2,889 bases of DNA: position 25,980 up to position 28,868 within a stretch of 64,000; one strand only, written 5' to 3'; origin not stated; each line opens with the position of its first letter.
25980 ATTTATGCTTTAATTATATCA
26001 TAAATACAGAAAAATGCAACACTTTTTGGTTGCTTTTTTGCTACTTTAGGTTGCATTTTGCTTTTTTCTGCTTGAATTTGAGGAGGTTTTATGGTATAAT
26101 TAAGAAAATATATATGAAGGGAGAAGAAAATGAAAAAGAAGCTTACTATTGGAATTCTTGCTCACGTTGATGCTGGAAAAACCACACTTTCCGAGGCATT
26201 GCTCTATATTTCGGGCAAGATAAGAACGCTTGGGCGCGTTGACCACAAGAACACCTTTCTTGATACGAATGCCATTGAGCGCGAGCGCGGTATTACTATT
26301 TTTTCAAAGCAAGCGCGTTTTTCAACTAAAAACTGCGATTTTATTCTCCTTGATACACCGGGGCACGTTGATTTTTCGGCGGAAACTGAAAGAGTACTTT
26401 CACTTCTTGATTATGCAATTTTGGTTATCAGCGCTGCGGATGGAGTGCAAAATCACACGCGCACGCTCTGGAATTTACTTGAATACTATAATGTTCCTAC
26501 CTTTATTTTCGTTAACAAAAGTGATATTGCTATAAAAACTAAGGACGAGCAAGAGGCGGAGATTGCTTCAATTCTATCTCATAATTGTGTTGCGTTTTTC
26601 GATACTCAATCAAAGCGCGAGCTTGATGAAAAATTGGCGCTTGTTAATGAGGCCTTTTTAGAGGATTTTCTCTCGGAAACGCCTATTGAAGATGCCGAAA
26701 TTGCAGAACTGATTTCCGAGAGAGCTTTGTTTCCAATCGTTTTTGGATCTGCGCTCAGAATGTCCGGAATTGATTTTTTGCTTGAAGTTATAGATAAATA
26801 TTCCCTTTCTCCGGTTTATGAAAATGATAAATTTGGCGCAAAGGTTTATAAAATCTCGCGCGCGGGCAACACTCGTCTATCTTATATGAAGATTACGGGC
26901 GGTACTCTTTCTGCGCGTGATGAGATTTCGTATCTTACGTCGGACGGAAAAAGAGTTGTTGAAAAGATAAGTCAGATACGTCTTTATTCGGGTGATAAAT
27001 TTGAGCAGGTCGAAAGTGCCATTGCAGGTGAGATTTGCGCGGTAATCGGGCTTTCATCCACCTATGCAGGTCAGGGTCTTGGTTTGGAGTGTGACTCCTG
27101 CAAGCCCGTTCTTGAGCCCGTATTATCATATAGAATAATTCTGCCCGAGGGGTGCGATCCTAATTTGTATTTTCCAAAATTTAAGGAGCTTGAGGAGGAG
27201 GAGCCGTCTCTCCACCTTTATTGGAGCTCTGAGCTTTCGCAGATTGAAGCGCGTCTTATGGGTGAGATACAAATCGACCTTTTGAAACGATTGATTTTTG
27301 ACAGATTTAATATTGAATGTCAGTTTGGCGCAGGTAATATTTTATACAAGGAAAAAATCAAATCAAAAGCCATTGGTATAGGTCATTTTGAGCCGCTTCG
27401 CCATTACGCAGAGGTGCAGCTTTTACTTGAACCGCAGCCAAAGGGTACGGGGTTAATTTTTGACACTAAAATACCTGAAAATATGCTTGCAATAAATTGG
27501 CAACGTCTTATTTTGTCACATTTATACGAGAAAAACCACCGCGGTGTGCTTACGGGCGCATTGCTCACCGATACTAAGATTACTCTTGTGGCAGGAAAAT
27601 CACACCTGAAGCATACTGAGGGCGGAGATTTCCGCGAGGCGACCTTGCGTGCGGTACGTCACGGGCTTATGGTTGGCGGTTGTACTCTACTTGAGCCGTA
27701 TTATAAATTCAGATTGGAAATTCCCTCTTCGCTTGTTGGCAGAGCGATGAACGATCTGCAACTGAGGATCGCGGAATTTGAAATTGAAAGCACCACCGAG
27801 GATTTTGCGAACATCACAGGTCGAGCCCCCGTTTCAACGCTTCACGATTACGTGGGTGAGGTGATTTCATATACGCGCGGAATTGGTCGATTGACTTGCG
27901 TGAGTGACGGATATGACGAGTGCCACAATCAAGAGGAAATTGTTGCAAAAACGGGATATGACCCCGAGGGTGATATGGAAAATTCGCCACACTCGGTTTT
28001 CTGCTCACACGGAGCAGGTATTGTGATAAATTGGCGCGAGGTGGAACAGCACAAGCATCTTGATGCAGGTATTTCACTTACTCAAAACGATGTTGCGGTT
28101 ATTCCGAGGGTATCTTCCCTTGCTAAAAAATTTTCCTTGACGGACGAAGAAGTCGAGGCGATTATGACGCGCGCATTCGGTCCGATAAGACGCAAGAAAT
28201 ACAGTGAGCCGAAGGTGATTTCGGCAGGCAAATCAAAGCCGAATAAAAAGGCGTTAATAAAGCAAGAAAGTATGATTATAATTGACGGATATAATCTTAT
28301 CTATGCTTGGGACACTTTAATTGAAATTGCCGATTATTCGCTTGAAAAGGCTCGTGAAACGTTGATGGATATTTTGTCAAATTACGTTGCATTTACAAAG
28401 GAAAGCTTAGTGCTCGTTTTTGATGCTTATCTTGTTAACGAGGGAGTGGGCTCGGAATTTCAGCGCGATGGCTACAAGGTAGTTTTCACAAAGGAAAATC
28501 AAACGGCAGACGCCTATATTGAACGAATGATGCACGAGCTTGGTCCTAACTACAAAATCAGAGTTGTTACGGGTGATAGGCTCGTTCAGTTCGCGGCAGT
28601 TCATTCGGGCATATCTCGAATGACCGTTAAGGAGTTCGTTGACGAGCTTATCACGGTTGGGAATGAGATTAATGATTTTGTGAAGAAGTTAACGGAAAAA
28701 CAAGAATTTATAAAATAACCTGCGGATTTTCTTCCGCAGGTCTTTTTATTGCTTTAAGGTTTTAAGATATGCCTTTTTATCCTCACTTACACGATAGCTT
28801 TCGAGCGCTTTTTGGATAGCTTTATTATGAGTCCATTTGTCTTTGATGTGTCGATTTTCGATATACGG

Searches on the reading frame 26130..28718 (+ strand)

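Call 71: search_protein_families(library=pfam, proteins=[window:26130-28718:+], max_evalue=0.00001)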
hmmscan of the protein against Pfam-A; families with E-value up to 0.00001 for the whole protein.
window:26130-28718:+ (862 aa): 5 families
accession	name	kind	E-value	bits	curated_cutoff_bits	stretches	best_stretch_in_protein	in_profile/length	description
PF00009.33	GTP_EFTU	-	4.6e-50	170.3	26.5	1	4-224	3-185/188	Elongation factor Tu GTP binding domain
PF05991.17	NYN_YacP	-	4.8e-39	134.4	24.6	1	716-858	1-145/166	YacP-like NYN domain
PF00679.30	EFG_C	-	4.8e-16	59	27.9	1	520-601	2-84/89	Elongation factor G C-terminus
PF03764.24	EFG_IV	-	1.1e-11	45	24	1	415-514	19-118/121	Elongation factor G, domain IV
PF22042.2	EF-G_D2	-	1e-06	29.2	27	1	245-314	13-78/84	Elongation factor G domain 2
